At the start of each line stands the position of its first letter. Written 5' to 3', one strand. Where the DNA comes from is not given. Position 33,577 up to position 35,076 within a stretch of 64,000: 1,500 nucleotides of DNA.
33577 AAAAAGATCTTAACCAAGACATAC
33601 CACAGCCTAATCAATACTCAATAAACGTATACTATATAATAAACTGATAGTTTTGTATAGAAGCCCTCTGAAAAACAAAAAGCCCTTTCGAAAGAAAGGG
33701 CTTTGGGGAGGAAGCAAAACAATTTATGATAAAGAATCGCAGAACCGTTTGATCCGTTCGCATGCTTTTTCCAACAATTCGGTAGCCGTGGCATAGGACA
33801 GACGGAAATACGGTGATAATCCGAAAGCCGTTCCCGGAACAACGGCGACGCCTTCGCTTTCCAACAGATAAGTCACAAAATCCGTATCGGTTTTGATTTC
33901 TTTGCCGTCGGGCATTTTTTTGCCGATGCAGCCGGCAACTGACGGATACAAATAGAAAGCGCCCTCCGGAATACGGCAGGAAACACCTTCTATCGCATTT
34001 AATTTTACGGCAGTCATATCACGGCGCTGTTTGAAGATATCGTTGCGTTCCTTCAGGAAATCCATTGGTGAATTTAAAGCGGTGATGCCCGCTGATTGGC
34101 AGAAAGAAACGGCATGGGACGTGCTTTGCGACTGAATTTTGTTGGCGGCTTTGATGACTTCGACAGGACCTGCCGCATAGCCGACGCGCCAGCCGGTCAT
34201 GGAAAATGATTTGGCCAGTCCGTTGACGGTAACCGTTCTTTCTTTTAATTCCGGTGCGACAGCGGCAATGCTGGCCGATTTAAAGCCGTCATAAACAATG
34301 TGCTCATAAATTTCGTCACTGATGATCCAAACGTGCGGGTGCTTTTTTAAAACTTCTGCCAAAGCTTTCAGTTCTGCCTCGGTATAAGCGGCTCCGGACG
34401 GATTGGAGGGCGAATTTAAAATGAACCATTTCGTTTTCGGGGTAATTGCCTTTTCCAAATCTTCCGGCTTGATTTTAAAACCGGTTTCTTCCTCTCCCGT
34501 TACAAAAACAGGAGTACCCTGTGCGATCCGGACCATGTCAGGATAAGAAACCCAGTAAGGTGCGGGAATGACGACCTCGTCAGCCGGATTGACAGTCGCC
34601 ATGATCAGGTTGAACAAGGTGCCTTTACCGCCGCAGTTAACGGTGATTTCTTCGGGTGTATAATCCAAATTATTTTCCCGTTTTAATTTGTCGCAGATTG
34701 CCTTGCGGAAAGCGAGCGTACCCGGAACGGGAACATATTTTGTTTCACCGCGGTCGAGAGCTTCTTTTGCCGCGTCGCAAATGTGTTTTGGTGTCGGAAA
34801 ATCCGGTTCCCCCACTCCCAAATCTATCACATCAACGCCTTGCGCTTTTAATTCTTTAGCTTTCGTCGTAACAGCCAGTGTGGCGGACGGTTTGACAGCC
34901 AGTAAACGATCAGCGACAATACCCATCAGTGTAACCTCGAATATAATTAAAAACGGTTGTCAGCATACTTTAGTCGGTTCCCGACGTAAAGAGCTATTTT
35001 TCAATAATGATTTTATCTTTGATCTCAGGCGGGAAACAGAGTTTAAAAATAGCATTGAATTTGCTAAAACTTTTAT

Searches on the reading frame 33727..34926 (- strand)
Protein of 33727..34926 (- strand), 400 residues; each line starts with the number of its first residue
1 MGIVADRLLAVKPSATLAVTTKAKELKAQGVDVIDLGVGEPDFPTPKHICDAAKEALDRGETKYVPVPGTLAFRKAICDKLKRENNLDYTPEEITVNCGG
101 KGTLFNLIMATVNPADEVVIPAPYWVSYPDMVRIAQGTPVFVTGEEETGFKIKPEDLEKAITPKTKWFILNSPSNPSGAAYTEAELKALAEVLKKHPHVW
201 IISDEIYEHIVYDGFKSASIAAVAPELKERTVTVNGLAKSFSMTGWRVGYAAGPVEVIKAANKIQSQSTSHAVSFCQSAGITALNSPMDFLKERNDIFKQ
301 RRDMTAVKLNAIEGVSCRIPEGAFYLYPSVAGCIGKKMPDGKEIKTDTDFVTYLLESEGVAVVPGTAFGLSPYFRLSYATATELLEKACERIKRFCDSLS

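Call 47: search_protein_families(library=pfam, proteins=[window:33727-34926:-], max_evalue=0.0001)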
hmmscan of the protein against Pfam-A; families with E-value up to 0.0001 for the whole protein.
window:33727-34926:- (400 aa): 2 families
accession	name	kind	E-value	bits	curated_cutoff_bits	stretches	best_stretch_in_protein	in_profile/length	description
PF00155.27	Aminotran_1_2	-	1.4e-81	274.9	19.7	1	32-392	2-361/361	Aminotransferase class I and II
PF01041.23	DegT_DnrJ_EryC1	-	7.5e-09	35.7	19.8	1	93-169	42-117/360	DegT/DnrJ/EryC1/StrS aminotransferase family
